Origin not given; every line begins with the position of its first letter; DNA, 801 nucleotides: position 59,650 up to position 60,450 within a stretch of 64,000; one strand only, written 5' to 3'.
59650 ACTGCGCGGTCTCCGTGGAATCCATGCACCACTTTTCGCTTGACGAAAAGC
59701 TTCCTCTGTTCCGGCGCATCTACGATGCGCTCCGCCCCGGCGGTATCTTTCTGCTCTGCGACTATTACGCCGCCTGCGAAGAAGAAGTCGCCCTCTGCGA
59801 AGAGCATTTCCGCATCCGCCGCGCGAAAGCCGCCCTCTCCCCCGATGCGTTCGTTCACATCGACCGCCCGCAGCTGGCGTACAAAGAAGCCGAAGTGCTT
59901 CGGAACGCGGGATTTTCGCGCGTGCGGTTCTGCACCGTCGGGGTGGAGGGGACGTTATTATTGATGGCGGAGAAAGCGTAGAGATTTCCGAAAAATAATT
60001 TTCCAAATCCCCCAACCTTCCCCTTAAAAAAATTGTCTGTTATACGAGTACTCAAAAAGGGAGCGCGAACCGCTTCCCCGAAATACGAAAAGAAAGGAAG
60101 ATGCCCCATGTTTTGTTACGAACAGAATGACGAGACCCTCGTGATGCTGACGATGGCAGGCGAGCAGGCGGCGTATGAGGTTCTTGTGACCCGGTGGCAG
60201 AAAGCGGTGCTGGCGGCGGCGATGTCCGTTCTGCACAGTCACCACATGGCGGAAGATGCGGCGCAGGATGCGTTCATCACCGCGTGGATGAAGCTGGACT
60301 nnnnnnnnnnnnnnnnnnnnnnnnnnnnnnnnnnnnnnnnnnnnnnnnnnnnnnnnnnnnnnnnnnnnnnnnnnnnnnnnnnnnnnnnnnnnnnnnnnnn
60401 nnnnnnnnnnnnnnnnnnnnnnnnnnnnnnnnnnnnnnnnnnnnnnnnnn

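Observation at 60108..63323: ECF-like sigma factor fused to an ~880-aa soluble domain of unknown function, with no anti-sigma gene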

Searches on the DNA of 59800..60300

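Call 25: search_rna_families(source=window, start=59800, end=60300, threshold=evalue, max_evalue=10)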
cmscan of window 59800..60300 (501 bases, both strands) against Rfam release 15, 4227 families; matches with E-value up to 10: 2.
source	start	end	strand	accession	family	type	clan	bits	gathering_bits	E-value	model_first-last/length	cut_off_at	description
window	59968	60024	-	RF03205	mir-1898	Gene; miRNA;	-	17.4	78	2.2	1-61/61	no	mir-1898 microRNA precursor family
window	60259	60286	-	RF00189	SNORD95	Gene; snRNA; snoRNA; CD-box;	-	13.7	55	4.6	1-68/68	no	Small nucleolar RNA SNORD95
